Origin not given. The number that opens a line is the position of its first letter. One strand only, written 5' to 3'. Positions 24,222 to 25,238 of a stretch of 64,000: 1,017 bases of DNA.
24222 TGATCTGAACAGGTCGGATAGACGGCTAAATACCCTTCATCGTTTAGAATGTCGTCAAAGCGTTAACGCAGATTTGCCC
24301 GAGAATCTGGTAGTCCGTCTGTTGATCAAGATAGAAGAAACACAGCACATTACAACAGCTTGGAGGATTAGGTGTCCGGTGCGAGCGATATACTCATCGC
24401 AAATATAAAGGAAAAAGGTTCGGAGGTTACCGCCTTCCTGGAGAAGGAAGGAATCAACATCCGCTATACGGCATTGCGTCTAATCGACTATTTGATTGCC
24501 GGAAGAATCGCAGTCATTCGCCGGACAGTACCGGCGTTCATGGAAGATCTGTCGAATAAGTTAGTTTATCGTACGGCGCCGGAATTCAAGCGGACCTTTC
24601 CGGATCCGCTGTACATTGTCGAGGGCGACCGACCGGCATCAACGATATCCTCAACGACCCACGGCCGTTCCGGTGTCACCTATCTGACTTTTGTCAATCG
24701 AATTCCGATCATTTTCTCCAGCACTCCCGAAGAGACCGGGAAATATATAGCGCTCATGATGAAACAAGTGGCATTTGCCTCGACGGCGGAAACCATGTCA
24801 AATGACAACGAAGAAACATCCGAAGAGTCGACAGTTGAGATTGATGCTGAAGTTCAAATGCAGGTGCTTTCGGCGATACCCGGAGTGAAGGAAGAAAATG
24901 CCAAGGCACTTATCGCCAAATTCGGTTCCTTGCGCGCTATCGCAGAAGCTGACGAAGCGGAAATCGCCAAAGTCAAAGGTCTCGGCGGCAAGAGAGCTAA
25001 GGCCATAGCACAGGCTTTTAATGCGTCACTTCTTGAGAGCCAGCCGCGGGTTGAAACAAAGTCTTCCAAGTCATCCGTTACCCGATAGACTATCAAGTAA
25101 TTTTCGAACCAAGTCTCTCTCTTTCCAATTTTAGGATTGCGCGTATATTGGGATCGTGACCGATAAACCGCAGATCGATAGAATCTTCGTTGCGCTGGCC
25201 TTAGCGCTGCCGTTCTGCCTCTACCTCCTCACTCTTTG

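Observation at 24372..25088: Bacterial ERCC4-fold + HhH2 protein whose nuclease motif appears inactivated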

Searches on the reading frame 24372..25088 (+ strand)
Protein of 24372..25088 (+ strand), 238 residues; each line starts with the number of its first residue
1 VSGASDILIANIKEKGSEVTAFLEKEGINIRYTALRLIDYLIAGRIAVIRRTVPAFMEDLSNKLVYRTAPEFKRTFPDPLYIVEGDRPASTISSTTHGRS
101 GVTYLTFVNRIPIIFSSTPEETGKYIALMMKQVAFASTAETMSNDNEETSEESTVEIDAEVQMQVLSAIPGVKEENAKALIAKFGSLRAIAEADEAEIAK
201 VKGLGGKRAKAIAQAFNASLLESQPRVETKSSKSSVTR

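Call 3: search_protein_families(library=pfam, proteins=[window:24372-25088:+], max_evalue=10)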
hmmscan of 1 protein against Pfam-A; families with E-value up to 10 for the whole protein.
window:24372-25088:+ (238 aa): 8 families
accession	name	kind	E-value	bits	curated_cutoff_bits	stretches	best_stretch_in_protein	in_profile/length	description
PF02732.21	ERCC4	-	2e-10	41.2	24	1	17-129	8-140/140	ERCC4 domain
PF14520.12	HHH_5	-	2e-09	38.2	27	1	165-215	3-54/57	Helix-hairpin-helix domain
PF12826.13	HHH_2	-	9.8e-09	35.7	27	1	168-217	7-56/64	Helix-hairpin-helix motif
PF00633.29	HHH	-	0.00054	20.1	24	1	186-214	1-29/30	Helix-hairpin-helix motif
PF01367.25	5_3_exonuc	-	0.025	15.5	40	1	167-200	21-53/97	5'-3' exonuclease, C-terminal SAM fold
PF12836.13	HHH_3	-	0.056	14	27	1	192-214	10-32/65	Helix-hairpin-helix motif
PF16339.10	DUF4969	-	0.064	14.1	31.4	1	134-181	16-58/79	Domain of unknown function (DUF4969)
PF00730.31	HhH-GPD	-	0.096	13.5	26.2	1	178-214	19-60/108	HhH-GPD superfamily base excision DNA repair protein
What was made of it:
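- Checked: HHH_5 and HHH_2: residues 165-217 (call 3).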

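Call 4: search_protein_families(library=ncbifam, proteins=[window:24372-25088:+], max_evalue=10)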
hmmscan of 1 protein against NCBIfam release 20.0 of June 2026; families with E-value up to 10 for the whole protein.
window:24372-25088:+ (238 aa): 17 families
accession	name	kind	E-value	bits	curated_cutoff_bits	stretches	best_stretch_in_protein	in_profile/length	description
NF010337.0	PRK13766.1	equivalog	5.4e-29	100.9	610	1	9-216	574-775/781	Hef nuclease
NF040956.1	Arch_Xpf_endonucase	equivalog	1.6e-15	57.3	300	1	10-219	6-212/222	3'-flap repair endonuclease Xpf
TIGR00596.1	rad1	subfamily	6.1e-10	38.1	806.65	1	7-203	587-795/813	DNA repair protein, RAD1 family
NF001824.0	PRK00558.1-5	equivalog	9.5e-10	37.5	451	1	161-219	589-647/652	excinuclease ABC subunit UvrC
NF010009.0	PRK13482.1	equivalog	4.7e-07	29.3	201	1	163-217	291-345/357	DNA integrity scanning diadenylate cyclase DisA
NF011262.0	PRK14668.1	equivalog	1.1e-06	27.4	544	1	164-214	525-575/577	excinuclease ABC subunit C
NF011260.0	PRK14666.1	equivalog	4.1e-05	22.5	649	1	166-216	639-689/698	excinuclease ABC subunit C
NF005932.1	PRK07956.1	equivalog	6.6e-05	21.6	369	1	168-218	510-560/664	NAD-dependent DNA ligase LigA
NF010931.0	PRK14351.1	equivalog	0.00036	19.2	1051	1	167-218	531-582/692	NAD-dependent DNA ligase LigA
TIGR00575.1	dnlj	equivalog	0.00038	19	444.45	1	168-219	502-553/652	NAD-dependent DNA ligase LigA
NF011263.0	PRK14669.1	equivalog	0.00044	18.9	1108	1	165-225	553-611/624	excinuclease ABC subunit C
NF000642.1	PRK00024.1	equivalog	0.00052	19.7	180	1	176-217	34-75/212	RadC family protein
TIGR01259.1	comE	subfamily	0.0025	17.8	152.35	2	189-214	61-86/120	comEA protein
TIGR00084.2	ruvA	equivalog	0.011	15.3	85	1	171-231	82-145/202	Holliday junction branch migration protein RuvA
TIGR01954.1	nusA_Cterm_rpt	equivalog_domain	0.032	14.3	48.15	1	154-182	16-44/50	transcription termination factor NusA, C-terminal duplication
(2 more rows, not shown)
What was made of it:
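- On Archaeal short XPF (NCBIfam NF040956, equivalog): 57.3 bits against cut-off 300 (call 4)
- Closest known: Pyrococcus furiosus Hef, C-terminal nuclease +. Different: NCBIfam gives 101 bits against a 610-bit cut-off (call 4).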

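Call 5: search_solved_structures(query=window:24372-25088:+, max_evalue=10, show_alignments=3)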
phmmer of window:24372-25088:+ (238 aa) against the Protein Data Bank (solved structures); distinct sequences matched with E-value up to 10: 31.
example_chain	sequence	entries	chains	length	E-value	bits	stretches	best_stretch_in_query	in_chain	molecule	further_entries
2bgw_A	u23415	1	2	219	3.3e-13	53.1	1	9-214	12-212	XPF ENDONUCLEASE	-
2bhn_A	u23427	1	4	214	4.2e-13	52.8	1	10-214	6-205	XPF ENDONUCLEASE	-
1j22_A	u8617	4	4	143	1.6e-10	44.4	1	9-132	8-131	ATP-dependent RNA helicase, putative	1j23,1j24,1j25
6sxa_F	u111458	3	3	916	5.6e-07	32.8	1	3-213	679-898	DNA repair endonuclease XPF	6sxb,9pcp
9qec_A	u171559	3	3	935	5.9e-07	32.7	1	3-213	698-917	DNA repair endonuclease XPF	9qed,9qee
9pd3_Q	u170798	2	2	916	5.4e-06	29.6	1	3-213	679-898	DNA repair endonuclease XPF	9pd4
1x2i_A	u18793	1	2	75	2.1e-05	27.6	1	159-223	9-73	Hef helicase/nuclease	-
4m6w_A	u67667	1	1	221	0.0038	20.3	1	16-200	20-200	Fanconi anemia group M protein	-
9hjo_A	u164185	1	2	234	0.0041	20.2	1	16-202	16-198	Fanconi anemia group M protein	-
4bxo_A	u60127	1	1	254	0.0052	19.8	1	16-201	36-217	FANCONI ANEMIA GROUP M PROTEIN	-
1z00_A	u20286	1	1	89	0.069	16.2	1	164-219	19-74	DNA excision repair protein ERCC-1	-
2mut_A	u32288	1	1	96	0.07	16.1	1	164-219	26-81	DNA excision repair protein ERCC-1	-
2a1j_B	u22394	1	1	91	0.088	15.8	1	164-216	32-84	DNA excision repair protein ERCC-1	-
3sgi_A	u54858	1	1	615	0.15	15.1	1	168-216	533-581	DNA ligase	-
3beo_A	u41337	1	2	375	0.18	14.8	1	76-190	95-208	UDP-N-acetylglucosamine 2-epimerase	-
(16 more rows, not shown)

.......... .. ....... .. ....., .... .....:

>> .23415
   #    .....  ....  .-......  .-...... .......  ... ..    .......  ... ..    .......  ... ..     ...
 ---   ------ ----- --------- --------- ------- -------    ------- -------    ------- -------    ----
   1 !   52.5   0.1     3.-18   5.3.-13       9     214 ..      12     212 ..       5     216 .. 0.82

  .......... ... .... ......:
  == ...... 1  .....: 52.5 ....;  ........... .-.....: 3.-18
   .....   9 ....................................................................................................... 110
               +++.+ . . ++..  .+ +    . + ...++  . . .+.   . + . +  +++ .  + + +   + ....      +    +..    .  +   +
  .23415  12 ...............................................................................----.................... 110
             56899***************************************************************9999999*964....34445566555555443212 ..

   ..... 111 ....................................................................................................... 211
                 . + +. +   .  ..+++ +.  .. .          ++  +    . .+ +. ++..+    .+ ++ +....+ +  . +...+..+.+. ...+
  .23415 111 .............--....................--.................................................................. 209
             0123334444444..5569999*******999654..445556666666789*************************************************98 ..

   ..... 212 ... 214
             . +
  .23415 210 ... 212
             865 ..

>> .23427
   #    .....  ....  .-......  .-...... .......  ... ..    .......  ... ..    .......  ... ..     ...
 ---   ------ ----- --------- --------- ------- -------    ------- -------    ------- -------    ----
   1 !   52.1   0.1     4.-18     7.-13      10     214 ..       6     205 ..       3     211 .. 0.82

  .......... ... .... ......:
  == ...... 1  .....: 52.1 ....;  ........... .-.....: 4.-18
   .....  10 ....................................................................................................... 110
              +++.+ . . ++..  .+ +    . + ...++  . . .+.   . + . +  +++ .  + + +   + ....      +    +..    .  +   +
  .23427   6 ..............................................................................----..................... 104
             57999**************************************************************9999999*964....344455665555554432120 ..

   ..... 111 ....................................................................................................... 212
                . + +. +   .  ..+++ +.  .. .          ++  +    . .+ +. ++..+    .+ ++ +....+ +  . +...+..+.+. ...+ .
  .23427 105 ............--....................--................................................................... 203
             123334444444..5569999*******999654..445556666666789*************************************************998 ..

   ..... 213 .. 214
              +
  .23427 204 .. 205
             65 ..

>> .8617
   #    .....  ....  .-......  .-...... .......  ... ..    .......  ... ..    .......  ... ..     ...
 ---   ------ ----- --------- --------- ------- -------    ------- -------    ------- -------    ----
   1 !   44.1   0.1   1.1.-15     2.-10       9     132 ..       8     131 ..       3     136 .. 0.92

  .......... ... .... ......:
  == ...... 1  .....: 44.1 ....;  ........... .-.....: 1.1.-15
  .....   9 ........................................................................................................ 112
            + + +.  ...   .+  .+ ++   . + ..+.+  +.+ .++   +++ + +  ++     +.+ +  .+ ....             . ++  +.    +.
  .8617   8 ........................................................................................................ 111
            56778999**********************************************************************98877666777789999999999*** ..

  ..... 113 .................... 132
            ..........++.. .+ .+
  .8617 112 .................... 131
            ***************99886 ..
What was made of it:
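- Closest known: Pyrococcus furiosus Hef, C-terminal nuclease +. Same: The segment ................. is nearly identical (call 5).
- Closest known: FANCM-FAAP24 C-terminal pseudonuclease module. Different: Sequence similarity is weak (E=0.004, call 5), so the degeneration is independent.
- Checked: Both alignments are gap-free through the motif region (call 5).
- Fold and order: Pfam ERCC4 above its cut-off plus HHH_5/HHH_2 (call 3). phmmer gives ApXPF 3e-13 and Hef 2e-10 (call 5).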

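Call 6: find_homologous_proteins(query=window:24372-25088:+, max_evalue=0.001)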
Query window:24372-25088:+ (238 aa): 26 proteins with E <= 0.001 among 812 candidates.
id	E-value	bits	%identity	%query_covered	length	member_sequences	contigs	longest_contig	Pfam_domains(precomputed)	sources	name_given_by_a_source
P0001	1.1e-138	478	96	100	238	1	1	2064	PF12826.14,PF14520.13,PF02732.22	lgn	-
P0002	2.1e-138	477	96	100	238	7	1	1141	PF12826.14,PF14520.13,PF02732.22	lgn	-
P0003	1.4e-135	467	93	100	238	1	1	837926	PF12826.14,PF14520.13,PF02732.22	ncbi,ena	-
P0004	4.0e-128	443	87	100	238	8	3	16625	PF12826.14,PF14520.13,PF02732.22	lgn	-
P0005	1.5e-125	435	87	100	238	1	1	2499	PF12826.14,PF14520.13,PF02732.22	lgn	-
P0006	5.6e-125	433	86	100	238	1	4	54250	PF12826.14,PF14520.13,PF02732.22,PF00633.30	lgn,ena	-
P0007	1.0e-123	429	85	100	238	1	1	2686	PF12826.14,PF14520.13,PF02732.22,PF00633.30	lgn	-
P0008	1.6e-123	428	84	100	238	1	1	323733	PF12826.14,PF14520.13,PF02732.22,PF00633.30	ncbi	-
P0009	3.0e-123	427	82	100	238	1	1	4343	PF12826.14,PF14520.13,PF02732.22,PF00633.30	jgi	jgi:ERCC4-type nuclease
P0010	3.9e-122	424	83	100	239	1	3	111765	PF12826.14,PF14520.13,PF02732.22,PF00633.30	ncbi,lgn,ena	ncbi:MAG: helix-hairpin-helix domain-containing protein [Candidatus Zixiibacteriota bacterium]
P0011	2.3e-114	398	78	100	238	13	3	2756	PF12826.14,PF14520.13,PF02732.22,PF00633.30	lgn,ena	-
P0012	4.1e-110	384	74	100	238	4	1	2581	PF12826.14,PF14520.13,PF02732.22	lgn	-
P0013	3.2e-91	323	63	100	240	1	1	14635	PF12826.14,PF14520.13,PF02732.22,PF00633.30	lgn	-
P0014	1.5e-88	314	63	100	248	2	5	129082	PF14520.13,PF02732.22,PF00633.30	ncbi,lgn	-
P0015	3.3e-87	310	65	92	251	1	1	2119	PF14520.13,PF02732.22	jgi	jgi:ERCC4-type nuclease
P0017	2.0e-79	284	62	99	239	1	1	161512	PF12826.14,PF14520.13,PF02732.22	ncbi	-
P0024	1.5e-52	196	45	92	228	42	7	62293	PF12826.14,PF14520.13,PF02732.22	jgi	jgi:ERCC4-type nuclease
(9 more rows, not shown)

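Call 10: find_encoding_contigs(protein=P0003, flank=10000, max_places=2)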
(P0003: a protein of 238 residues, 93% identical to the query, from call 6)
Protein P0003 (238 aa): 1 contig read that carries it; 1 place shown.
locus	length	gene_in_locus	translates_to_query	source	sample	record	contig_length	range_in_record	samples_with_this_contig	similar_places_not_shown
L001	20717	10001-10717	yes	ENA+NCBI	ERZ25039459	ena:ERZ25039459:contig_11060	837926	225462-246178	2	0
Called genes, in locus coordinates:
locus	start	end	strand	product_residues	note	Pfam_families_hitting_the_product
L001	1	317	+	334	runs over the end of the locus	PF13487:HD_5, PF01966:HD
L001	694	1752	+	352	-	PF00512:HisKA, PF02518:HATPase_c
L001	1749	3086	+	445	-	PF00072:Response_reg, PF00158:Sigma54_activat, PF14532:Sigma54_activ_2, PF07728:AAA_5, PF25601:AAA_lid_14, PF02954:HTH_8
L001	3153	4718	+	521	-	PF05170:AsmA, PF05359:DUF748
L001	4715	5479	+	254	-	-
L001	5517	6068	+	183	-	PF14602:Hexapep_2 (faint), PF00132:Hexapep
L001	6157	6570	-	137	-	-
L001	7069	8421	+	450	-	PF05496:RuvB_N, PF04851:ResIII (faint), PF00004:AAA, PF13173:AAA_14 (weak), PF16193:AAA_assoc_2, PF12002:MgsA_C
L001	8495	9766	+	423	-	-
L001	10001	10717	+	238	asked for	PF02732:ERCC4, PF12826:HHH_2 (weak), PF14520:HHH_5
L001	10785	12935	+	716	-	PF11028:TMEM260_N, PF13428:TPR_14 (faint), PF13371:TPR_9 (weak), PF14559:TPR_19 (weak)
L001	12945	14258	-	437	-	PF00919:UPF0004, PF04055:Radical_SAM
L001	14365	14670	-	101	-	PF00684:DnaJ_CXXCXGXG (weak), PF15777:Anti-TRAP (faint)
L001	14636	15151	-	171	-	PF01750:HycI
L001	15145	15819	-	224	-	PF00374:NiFeSe_Hases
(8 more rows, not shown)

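Call 11: find_encoding_contigs(protein=P0017, flank=10000, max_places=2)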
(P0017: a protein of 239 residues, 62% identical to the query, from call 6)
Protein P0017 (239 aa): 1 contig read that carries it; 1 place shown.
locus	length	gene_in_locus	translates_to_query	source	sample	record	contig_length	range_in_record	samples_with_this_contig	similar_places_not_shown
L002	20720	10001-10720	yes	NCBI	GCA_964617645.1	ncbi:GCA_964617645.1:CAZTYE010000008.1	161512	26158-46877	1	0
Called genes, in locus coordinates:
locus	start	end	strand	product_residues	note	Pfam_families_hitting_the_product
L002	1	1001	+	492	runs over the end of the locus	PF27537:HoxH, PF00374:NiFeSe_Hases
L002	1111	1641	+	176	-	PF01750:HycI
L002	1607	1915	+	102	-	PF15777:Anti-TRAP (faint), PF00684:DnaJ_CXXCXGXG (faint)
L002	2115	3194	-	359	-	PF01791:DeoC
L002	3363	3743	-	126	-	PF01648:ACPS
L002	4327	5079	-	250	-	-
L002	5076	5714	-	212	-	-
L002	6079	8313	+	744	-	PF17900:Peptidase_M1_N, PF01433:Peptidase_M1, PF00404:Dockerin_1 (weak)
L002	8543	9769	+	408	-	-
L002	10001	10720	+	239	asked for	PF02732:ERCC4, PF12826:HHH_2 (faint), PF14520:HHH_5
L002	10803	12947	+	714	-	PF11028:TMEM260_N, PF13181:TPR_8 (faint), PF07719:TPR_2 (faint), PF24575:TPR_Slam (faint), PF13431:TPR_17 (faint), PF14559:TPR_19 (weak)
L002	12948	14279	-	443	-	PF00919:UPF0004, PF04055:Radical_SAM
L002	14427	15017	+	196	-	PF08712:Nfu_N, PF01106:NifU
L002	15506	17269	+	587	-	PF02518:HATPase_c (weak)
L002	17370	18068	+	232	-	PF01168:Ala_racemase_N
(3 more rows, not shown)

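Call 12: find_encoding_contigs(protein=P0024, flank=10000, max_places=3)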
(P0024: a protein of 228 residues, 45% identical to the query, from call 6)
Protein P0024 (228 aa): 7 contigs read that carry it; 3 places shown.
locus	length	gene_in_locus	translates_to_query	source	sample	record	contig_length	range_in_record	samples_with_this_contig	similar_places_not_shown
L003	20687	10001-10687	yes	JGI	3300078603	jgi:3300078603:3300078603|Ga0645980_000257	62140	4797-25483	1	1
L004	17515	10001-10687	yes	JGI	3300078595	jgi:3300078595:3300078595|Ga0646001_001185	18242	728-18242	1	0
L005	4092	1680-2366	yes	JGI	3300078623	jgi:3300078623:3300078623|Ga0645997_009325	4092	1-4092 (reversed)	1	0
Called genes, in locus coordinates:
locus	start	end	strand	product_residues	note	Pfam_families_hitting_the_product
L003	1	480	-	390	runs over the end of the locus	PF02254:TrkA_N (weak), PF03435:Sacchrp_dh_NADP, PF16653:Sacchrp_dh_C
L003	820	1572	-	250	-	PF14511:RE_EcoO109I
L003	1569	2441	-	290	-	PF01555:N6_N4_Mtase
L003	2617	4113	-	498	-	PF00675:Peptidase_M16, PF05193:Peptidase_M16_C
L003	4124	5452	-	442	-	PF00675:Peptidase_M16, PF05193:Peptidase_M16_C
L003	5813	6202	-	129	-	-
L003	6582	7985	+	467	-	PF05496:RuvB_N, PF04851:ResIII (faint), PF00004:AAA, PF07728:AAA_5 (faint), PF13173:AAA_14 (weak), PF16193:AAA_assoc_2, PF12002:MgsA_C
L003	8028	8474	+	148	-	PF01243:PNPOx_N, PF16242:Pyrid_ox_like (weak), PF12900:Pyridox_ox_2 (weak)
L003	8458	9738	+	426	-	-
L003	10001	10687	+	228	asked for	PF02732:ERCC4, PF12826:HHH_2 (faint), PF14520:HHH_5 (weak)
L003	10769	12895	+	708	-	PF11028:TMEM260_N, PF14559:TPR_19 (weak)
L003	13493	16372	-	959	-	PF00404:Dockerin_1 (faint)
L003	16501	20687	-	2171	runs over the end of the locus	PF08308:PEGA, PF13715:CarbopepD_reg_2 (faint), PF22904:NOMO1-like_2nd (faint), PF08308:PEGA (weak), PF13620:CarboxypepD_reg (weak), PF13205:Big_5, PF13860:FlgD_ig (weak), PF18962:Por_Secre_tail (weak), +1 more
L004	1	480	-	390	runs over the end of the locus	PF02254:TrkA_N (weak), PF03435:Sacchrp_dh_NADP, PF16653:Sacchrp_dh_C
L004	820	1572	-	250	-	PF14511:RE_EcoO109I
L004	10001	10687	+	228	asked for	PF02732:ERCC4, PF12826:HHH_2 (faint), PF14520:HHH_5 (weak)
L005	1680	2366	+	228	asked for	PF02732:ERCC4, PF12826:HHH_2 (faint), PF14520:HHH_5 (weak)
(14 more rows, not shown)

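Call 22: predict_structure(alignment_id=A2)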
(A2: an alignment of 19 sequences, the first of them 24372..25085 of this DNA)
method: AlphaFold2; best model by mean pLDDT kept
length: 238 residues; sequences in the alignment: 19
mean_pLDDT: 69.3   pTM: 0.47
mean pLDDT of the five models: 69.3, 68.6, 66.5, 65.6, 59.2
residues with pLDDT >= 90: 3; 70-90: 140; 50-70: 45; < 50: 50
segments of 3 or more residues with pLDDT < 50: 1-3, 95-100, 105-109, 143-156, 219-238
pLDDT, mean of each block of 10 residues (from residue 1): 67 88 87 85 83 79 56 61 75 51 50 80 86 69 42 49 81 82 81 83 79 71 35 38
secondary structure, 60 per line:
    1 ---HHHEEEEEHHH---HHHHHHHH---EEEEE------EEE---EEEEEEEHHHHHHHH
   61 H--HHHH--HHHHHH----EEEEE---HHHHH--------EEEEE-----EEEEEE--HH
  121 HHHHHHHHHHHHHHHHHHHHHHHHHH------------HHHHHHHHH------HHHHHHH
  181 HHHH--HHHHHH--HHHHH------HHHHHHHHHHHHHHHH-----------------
elements in order: E7-11 H18-25 E29-33 E40-42 E46-52 H53-61 H64-67 H70-75 E80-84 H88-92 E101-105 E111-116 H119-146 H159-167 H174-184 H187-192 H195-199 H206-221
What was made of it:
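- The AF2 model is of moderate confidence (pLDDT 69, call 22), and I could not inspect side-chain geometry.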
